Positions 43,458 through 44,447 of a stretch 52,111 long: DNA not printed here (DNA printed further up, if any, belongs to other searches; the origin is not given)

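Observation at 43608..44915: Tandem pair of paralogous cytoplasmic proteins of unrecognised family, packed tightly between MacB-type ATPase and permease genes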

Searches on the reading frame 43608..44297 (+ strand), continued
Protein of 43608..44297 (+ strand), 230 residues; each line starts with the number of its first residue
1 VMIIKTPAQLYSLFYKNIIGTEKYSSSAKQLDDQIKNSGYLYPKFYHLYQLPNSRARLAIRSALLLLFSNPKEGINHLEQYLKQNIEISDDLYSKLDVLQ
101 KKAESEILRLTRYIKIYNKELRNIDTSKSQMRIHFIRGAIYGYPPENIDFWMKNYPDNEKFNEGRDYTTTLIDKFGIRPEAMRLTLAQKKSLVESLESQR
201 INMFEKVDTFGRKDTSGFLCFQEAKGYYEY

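Call 40: fold_search(model_id=the predicted structure, library=viral)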
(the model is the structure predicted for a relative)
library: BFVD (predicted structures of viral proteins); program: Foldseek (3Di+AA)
matches with E <= 10: 176; with E <= 0.001: 0
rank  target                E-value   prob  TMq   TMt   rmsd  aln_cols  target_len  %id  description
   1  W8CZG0                5.7e-01  0.02  0.12  0.10  25.5       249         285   12  Uncharacterized protein [Erwinia phage PhiEaH1]
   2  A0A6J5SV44            7.5e-01  0.11  0.20  0.21  19.1       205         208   10  Uncharacterized protein [uncultured Caudovirales phage]
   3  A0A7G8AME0            9.8e-01  0.05  0.14  0.17  18.0       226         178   12  (no name in the UniProt tables at hand)
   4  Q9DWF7                1.1e+00  0.03  0.14  0.07  23.3       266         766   10  PR34 [Rat cytomegalovirus (strain Maastricht)]
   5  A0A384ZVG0            1.5e+00  0.06  0.18  0.17  17.5       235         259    8  (no name in the UniProt tables at hand)
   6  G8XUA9                1.5e+00  0.03  0.11  0.11  15.5       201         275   10  Protein UL34 [Aotine betaherpesvirus 1]
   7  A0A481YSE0            1.6e+00  0.08  0.20  0.25  17.1       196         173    9  Transmembrane protein [Marseillevirus LCMAC101]
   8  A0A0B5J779            1.7e+00  0.02  0.14  0.15  20.4       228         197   10  Uncharacterized protein [Pandoravirus inopinatum]
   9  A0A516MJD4            1.9e+00  0.04  0.14  0.18  14.0       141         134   14  (no name in the UniProt tables at hand)
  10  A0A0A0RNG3            1.9e+00  0.03  0.12  0.17  16.4       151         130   12  Uncharacterized protein [Bacillus phage Mater]
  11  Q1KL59                1.9e+00  0.03  0.16  0.17  20.1       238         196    9  Nucleoprotein (Fragment) [Tomato spotted wilt virus]
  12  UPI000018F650         1.9e+00  0.03  0.16  0.10  21.6       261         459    9  (no name look-up for this kind of identifier)
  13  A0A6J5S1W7            1.9e+00  0.03  0.13  0.09  20.7       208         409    9  Uncharacterized protein [uncultured Caudovirales phage]
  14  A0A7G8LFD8            2.0e+00  0.06  0.16  0.15  20.1       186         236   10  (no name in the UniProt tables at hand)
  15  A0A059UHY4            2.0e+00  0.06  0.17  0.07  14.4       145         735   11  Pol protein (Fragment) [Feline immunodeficiency virus]
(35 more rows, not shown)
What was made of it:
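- On Any solved protein fold (PDB) or predicted viral protein fold (BFVD): The best BFVD match has E=0.57 (call 40).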

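Call 42: find_encoding_contigs(protein=P0044, flank=5000, max_places=2)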
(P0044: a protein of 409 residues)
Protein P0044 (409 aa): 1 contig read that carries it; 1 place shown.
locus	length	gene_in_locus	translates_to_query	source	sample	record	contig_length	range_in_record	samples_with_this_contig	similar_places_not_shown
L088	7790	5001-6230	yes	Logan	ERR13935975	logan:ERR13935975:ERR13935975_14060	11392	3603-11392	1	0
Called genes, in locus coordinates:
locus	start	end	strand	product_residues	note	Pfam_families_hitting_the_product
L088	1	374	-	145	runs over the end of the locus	-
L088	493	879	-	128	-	PF04170:NlpE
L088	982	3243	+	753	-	PF01136:Peptidase_U32, PF12392:DUF3656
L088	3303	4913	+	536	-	PF02776:TPP_enzyme_N, PF00205:TPP_enzyme_M, PF02775:TPP_enzyme_C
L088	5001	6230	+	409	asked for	-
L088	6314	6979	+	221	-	-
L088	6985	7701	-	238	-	PF02146:SIR2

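Call 43: find_encoding_contigs(protein=P0108, flank=5000, max_places=2)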
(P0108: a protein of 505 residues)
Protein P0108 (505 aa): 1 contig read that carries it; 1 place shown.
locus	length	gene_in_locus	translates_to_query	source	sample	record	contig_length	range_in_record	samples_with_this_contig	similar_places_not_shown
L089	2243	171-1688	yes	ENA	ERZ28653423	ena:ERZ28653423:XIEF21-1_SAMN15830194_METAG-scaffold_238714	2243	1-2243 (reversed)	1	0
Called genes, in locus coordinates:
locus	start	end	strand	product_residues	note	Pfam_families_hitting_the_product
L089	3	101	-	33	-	?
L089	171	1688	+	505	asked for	-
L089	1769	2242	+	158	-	?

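Call 44: find_encoding_contigs(protein=P0020, flank=5000, max_places=2)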
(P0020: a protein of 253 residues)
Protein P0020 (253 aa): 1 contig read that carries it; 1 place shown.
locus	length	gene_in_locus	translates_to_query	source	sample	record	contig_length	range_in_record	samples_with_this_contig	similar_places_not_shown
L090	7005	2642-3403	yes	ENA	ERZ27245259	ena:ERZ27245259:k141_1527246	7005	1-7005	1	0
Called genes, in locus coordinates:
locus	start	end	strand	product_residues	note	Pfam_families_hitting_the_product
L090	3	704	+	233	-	?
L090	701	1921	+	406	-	PF25940:LcnD_C (faint), PF25917:BSH_RND, PF25973:BSH_CzcB, PF25984:BSH_YknX (weak), PF25876:HH_MFP_RND (weak), PF25893:HH_CzcB (weak), PF25954:Beta-barrel_RND_2, PF25990:Beta-barrel_YknX, +1 more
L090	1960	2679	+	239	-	PF00005:ABC_tran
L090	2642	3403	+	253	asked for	-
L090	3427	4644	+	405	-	PF12704:MacB_PCD, PF02687:FtsX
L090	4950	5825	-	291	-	PF02195:ParB_N, PF17762:HTH_ParB, PF23552:ParB_C (weak)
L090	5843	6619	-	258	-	PF00142:Fer4_NifH (faint), PF01656:CbiA, PF02374:ArsA_ATPase (weak), PF06564:CBP_BcsQ, PF09140:MipZ, PF10609:ParA (weak), PF13614:AAA_31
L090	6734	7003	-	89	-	?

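Call 45: find_encoding_contigs(protein=P0090, flank=5000, max_places=2)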
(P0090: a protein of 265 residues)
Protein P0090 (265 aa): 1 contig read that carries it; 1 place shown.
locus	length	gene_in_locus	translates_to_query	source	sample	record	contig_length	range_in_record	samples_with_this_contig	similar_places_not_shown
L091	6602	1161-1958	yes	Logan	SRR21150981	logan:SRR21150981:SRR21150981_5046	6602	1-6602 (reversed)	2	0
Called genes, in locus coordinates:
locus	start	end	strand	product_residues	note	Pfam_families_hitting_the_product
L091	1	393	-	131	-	?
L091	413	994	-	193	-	PF00574:CLP_protease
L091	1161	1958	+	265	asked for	-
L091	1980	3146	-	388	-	PF00162:PGK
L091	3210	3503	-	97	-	PF04193:PQ-loop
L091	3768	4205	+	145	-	-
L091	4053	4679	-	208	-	PF01351:RNase_HII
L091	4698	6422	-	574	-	PF27553:SLT_superhelical (faint), PF01464:SLT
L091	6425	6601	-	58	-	?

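Call 49: find_related_loci(query=A3, collection=metagenome_contigs, flank=5000)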
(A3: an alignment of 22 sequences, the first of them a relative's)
Query A3 (224 aa) in metagenome_contigs; peptide patterns used: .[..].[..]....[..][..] (x = any residue, [..] = any of these).
45 stretches matched a pattern; 12 encode a relative of the query (tblastn E <= 1e-3); 12 distinct loci.
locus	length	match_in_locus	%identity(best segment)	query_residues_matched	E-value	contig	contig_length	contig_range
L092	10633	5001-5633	34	4-219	6e-36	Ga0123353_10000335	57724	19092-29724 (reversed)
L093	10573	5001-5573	40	25-220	4e-32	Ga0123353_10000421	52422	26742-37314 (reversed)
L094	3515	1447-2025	29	2-211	2e-17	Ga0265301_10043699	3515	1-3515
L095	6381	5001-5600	30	16-222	2e-17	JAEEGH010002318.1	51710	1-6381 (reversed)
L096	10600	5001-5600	30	16-222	2e-17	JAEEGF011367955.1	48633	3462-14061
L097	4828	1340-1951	26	2-223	6e-17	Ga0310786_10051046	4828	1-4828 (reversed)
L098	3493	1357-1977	27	4-223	2e-15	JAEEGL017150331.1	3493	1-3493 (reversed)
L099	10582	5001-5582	26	2-211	4e-15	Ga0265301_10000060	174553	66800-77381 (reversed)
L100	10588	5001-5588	28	26-211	9e-14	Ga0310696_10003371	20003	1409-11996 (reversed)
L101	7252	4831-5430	29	11-209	5e-13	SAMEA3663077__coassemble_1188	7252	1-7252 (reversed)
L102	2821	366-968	28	11-209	3e-12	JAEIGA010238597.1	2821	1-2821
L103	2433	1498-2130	27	24-220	1e-11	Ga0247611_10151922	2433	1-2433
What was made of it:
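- Tried and rejected: It worked with a B-type sub-alignment, which biases that sample towards B-type genes (call 49).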

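Call 52: search_protein_families(library=ncbifam, proteins=[L084:4752-6005:+, L084:6625-7338:+, L084:3426-4733:+, L084:7371-8099:+, L084:8112-8741:+, L084:3076-3393:+], max_evalue=0.001)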
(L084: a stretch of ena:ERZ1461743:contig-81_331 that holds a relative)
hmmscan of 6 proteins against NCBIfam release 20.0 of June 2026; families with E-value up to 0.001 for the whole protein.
L084:4752-6005:+ (418 aa): 7 families
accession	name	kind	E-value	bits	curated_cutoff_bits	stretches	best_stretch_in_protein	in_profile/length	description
TIGR02212.1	lolCE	equivalog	2.2e-122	409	362.45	1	6-418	2-411/411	lipoprotein-releasing ABC transporter permease subunit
NF008076.0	PRK10814.1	exception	2.8e-65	220.9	473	1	12-418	11-399/399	lipoprotein-releasing ABC transporter permease subunit LolC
NF008357.0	PRK11146.1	exception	6.3e-65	219.6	439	1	6-416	5-412/414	lipoprotein-releasing ABC transporter permease subunit LolE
TIGR02213.1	lolE_release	exception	5.4e-61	206.7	540.35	1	10-416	6-409/411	lipoprotein-releasing ABC transporter permease subunit LolE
TIGR03434.1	ADOP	subfamily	9.5e-11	40.5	622.3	1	379-418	764-803/803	ADOP family duplicated permease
NF041854.1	ABC_perm_YbbP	equivalog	5.5e-07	27.9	999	1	221-417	189-370/806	putative ABC transporter permease subunit YbbP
NF038346.1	FtsX_actino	exception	3.3e-05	23.4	250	1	228-354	135-259/308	permease-like cell division protein FtsX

L084:6625-7338:+ (238 aa): 189 families (the best 25 are shown)
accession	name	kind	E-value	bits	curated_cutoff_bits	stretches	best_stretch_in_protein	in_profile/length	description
TIGR02211.1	LolD_lipo_ex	equivalog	1.5e-76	256.8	307.75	1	18-235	2-219/221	lipoprotein-releasing ABC transporter ATP-binding protein LolD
NF008639.0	PRK11629.1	equivalog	7.5e-69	231.7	360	1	15-235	4-224/234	lipoprotein-releasing ABC transporter ATP-binding protein LolD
NF007879.0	PRK10584.1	equivalog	1.6e-60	204.7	336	1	16-235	5-224/228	putative ABC transporter ATP-binding protein YbbA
NF007826.0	PRK10535.1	equivalog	7.4e-55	186.4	966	1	18-234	5-220/648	macrolide ABC transporter ATP-binding protein/permease MacB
TIGR02982.1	heterocyst_DevA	subfamily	1.8e-54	184.6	295.8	1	17-234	1-218/220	ABC exporter ATP-binding subunit, DevA family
TIGR02673.1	FtsE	equivalog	2e-54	184.5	264.85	1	24-230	5-209/214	cell division ATP-binding protein FtsE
TIGR03608.1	L_ocin_972_ABC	subfamily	3.8e-51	173.5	254.85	1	23-230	4-206/206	putative bacteriocin export ABC transporter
NF007027.0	PRK09493.1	equivalog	7.1e-50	169.6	379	1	35-233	15-212/240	glutamine ABC transporter ATP-binding protein GlnQ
TIGR02314.1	ABC_MetN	equivalog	7.2e-50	169.9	499.7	1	19-232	3-215/343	methionine ABC transporter ATP-binding protein MetN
NF038007.1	ABC_ATP_DarD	equivalog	7.8e-50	169.3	375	1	22-233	6-216/218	darobactin export ABC transporter ATP-binding protein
NF008428.0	PRK11264.1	equivalog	2.5e-48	164.5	406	1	20-235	6-222/250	L-cystine ABC transporter ATP-binding protein TcyN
TIGR02315.1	ABC_phnC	equivalog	9.9e-47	159.4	266.1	1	18-233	2-222/243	phosphonate ABC transporter ATP-binding protein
TIGR01186.1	proV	subfamily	3e-46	158.2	326.6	1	42-233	14-206/363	betaine/proline/choline family ABC transporter ATP-binding protein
TIGR03005.1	ectoine_ehuA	equivalog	1e-45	155.9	345.4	1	32-230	11-220/252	ectoine/hydroxyectoine ABC transporter ATP-binding protein EhuA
NF040933.2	ABC_arch_GlcV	equivalog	7.6e-41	140.2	450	1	18-236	3-221/357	glucose ABC transporter ATP-binding protein GlcV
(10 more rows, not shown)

L084:3426-4733:+ (436 aa): 0 families

L084:7371-8099:+ (243 aa): 0 families

L084:8112-8741:+ (210 aa): 0 families

L084:3076-3393:+ (106 aa): 0 families
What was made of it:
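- There the permease scores 409 bits on NCBIfam lolCE (cut-off 362) and the ATPase's best match is LolD (call 52). The same family sits in the lolCE-lolD operon, whose substrates are lipoproteins (call 52).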

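Call 57: search_protein_families(library=pfam, proteins=[L092:4162-4911:+, L092:5653-6117:+, L092:346-3867:+, L093:5664-6065:+, L100:5647-7233:-, L100:3931-4524:-, L088:6314-6976:+, L103:636-1283:+, L089:1769-2242:+], max_evalue=0.001)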
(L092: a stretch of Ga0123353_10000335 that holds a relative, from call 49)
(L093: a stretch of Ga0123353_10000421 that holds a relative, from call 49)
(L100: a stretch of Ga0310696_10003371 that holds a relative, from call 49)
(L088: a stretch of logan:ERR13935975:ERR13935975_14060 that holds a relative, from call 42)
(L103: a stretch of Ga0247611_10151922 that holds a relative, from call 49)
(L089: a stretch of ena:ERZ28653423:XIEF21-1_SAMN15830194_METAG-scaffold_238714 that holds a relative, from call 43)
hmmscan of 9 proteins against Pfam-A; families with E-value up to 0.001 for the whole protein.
L092:4162-4911:+ (250 aa): 2 families
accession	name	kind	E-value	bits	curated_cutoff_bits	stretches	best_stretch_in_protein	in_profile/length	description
PF01427.22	Peptidase_M15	-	8.2e-21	75.1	27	1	74-220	51-191/199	D-ala-D-ala dipeptidase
PF02557.22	VanY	-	0.00029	21.1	25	1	76-210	16-129/132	D-alanyl-D-alanine carboxypeptidase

L092:5653-6117:+ (155 aa): 0 families

L092:346-3867:+ (1174 aa): 15 families
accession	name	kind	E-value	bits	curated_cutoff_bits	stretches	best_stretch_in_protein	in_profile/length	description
PF01855.24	POR_N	-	2.8e-78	263.3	27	1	15-245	2-230/231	Pyruvate flavodoxin/ferredoxin oxidoreductase, thiamine diP-bdg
PF01558.24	POR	-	4.2e-24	86.1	27.4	1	420-604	1-173/173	Pyruvate ferredoxin/flavodoxin oxidoreductase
PF10371.14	EKR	-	1.2e-14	54.3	27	1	623-680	5-55/55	Domain of unknown function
PF12838.12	Fer4_7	-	3.4e-10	40.7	27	1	690-763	1-52/52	4Fe-4S dicluster domain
PF00037.32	Fer4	-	1.5e-09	37.7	21.1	2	744-765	3-24/24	4Fe-4S binding domain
PF17147.9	PFOR_II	-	1.4e-08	35.5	27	1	267-367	1-102/102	Pyruvate:ferredoxin oxidoreductase core domain II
PF14697.11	Fer4_21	-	1.5e-08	35.1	35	1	743-766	35-59/59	4Fe-4S dicluster domain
PF02775.26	TPP_enzyme_C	-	2.6e-08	34.3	21.9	1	949-1059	46-149/151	Thiamine pyrophosphate enzyme, C-terminal TPP binding domain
PF13484.11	Fer4_16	-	1e-07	33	30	1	690-762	1-66/66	4Fe-4S double cluster binding domain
PF13237.11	Fer4_10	-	1.5e-07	31.7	25.5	1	743-773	3-35/53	4Fe-4S dicluster domain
PF13187.11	Fer4_9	-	1.1e-06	29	27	1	690-763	1-51/52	4Fe-4S dicluster domain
PF12837.12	Fer4_6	-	4.4e-06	26.8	25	0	687-706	5-24/24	4Fe-4S binding domain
PF13183.11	Fer4_8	-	9.8e-06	26.5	27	1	688-762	2-67/68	4Fe-4S dicluster domain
PF12797.12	Fer4_2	-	1.9e-05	24.8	24.5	0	687-702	6-21/22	4Fe-4S binding domain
PF13534.11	Fer4_17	-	2.5e-05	25.2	22.2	0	684-704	39-59/61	4Fe-4S dicluster domain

L093:5664-6065:+ (134 aa): 1 family
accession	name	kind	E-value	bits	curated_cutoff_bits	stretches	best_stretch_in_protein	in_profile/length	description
PF24746.1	DUF7694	-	6.2e-28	96.9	27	1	45-115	1-66/66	Domain of unknown function (DUF7694)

L100:5647-7233:- (529 aa): 2 families
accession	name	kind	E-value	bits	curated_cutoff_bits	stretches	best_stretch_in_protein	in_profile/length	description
PF04348.19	LppC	-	1.8e-11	43.8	28.8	1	57-216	219-385/563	LppC putative lipoprotein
PF13458.12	Peripla_BP_6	-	1.2e-08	35.5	31.7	1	58-216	3-174/343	Periplasmic binding protein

L100:3931-4524:- (198 aa): 1 family
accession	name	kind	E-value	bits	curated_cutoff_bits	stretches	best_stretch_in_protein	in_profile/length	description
PF13505.12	OMP_b-brl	-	1.5e-07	32.2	28.7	1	7-198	3-175/175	Outer membrane protein beta-barrel domain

L088:6314-6976:+ (221 aa): 0 families

L103:636-1283:+ (216 aa): 1 family
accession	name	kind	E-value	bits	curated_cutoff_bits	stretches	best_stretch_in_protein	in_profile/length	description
PF00300.27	His_Phos_1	-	2.6e-41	141.9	21.7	1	6-198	2-189/194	Histidine phosphatase superfamily (branch 1)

L089:1769-2242:+ (158 aa): 1 family
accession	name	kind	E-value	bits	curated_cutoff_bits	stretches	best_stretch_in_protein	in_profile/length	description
PF01921.24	tRNA-synt_1f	-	1.1e-53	183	27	1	12-156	2-144/360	tRNA synthetases class I (K)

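Call 60: search_solved_structures(query=A2, max_evalue=10)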
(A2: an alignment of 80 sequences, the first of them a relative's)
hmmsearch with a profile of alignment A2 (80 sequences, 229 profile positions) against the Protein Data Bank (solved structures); distinct sequences matched with E-value up to 10: 12.
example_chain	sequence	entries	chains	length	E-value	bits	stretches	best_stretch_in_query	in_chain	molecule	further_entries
4xa3_A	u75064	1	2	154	0.039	16.6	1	80-145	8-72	Gp7-MYH7(1361-1425)-Eb1 chimera protein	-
6w6l_6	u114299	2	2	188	0.089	15.5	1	85-152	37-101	Calcium load-activated calcium channel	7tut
2fyz_B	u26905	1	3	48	0.11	15.2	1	108-141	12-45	Fusion glycoprotein F0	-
6htq_x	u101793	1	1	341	0.24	14.1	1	160-213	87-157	GTP pyrophosphokinase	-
7p3r_A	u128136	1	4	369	0.4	13.3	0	74-152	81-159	MakA tetramer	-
6nr8_2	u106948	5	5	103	0.4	13.3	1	63-139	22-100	Prefoldin subunit 2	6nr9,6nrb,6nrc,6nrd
6dfp_A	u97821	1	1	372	0.4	13.3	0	74-152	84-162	VCA0883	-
7wu7_2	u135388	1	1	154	0.47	13.1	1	63-141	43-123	Prefoldin subunit 2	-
6ezv_X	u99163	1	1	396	0.53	12.9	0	74-152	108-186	Non-hemolytic enterotoxin lytic component L1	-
6yxa_A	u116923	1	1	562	0.95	12.1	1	160-214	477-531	GTP pyrophosphokinase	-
3ni0_A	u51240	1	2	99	1.1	11.9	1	95-142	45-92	Bone marrow stromal antigen 2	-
1i6z_A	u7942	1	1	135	8.7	9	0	104-137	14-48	BAG-FAMILY MOLECULAR CHAPERONE REGULATOR-1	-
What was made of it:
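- On Any solved protein fold (PDB) or predicted viral protein fold (BFVD): A sequence profile against the PDB gives a best E of 0.039, on a coiled-coil chimera (call 60).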

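Call 69: list_cluster_members(proteins=[P0003, P0004, P0020, P0023, P0030, P0038, P0044, P0052, P0090, P0017])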
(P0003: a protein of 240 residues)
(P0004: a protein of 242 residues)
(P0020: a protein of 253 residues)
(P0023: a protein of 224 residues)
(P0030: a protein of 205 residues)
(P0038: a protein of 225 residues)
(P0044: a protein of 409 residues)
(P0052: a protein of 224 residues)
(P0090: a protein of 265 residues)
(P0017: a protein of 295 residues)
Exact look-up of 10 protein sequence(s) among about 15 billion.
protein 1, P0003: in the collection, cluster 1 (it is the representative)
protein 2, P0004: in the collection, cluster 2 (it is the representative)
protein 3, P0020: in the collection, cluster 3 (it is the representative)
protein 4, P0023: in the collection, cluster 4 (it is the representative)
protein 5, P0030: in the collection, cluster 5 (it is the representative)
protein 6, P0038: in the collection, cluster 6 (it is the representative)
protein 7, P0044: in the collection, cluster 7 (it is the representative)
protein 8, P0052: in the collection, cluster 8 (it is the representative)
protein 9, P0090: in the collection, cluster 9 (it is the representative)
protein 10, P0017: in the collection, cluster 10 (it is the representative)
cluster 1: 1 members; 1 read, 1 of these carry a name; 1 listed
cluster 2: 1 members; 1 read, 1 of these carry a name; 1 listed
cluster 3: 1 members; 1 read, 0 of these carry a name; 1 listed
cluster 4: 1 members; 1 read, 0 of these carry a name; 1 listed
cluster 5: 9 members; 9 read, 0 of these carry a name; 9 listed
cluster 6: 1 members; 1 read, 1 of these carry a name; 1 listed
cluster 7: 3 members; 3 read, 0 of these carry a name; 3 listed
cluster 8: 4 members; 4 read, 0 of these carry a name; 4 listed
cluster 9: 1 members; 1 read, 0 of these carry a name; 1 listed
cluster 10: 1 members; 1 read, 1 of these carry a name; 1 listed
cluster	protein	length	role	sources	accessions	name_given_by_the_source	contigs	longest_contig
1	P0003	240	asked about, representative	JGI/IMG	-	hypothetical protein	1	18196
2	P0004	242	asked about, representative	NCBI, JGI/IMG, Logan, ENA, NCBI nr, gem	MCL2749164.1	MAG: hypothetical protein FWE50_03775 [Alphaproteobacteria bacterium] | hypothetical protein [Alphaproteobacteria bacterium]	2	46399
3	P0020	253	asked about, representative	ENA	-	-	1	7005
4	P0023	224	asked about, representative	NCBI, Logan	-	-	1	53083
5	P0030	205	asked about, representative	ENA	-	-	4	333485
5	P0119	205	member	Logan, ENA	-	-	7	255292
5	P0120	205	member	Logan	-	-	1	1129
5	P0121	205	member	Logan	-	-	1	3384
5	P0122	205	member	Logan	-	-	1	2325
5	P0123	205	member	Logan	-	-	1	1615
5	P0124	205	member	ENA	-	-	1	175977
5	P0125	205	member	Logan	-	-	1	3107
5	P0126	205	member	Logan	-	-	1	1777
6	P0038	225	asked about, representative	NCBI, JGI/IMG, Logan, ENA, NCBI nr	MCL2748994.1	MAG: hypothetical protein FWE50_02865 [Alphaproteobacteria bacterium] | hypothetical protein [Alphaproteobacteria bacterium]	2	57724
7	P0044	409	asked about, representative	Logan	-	-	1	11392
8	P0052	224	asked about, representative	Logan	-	-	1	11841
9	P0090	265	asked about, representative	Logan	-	-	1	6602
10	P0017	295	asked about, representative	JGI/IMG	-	hypothetical protein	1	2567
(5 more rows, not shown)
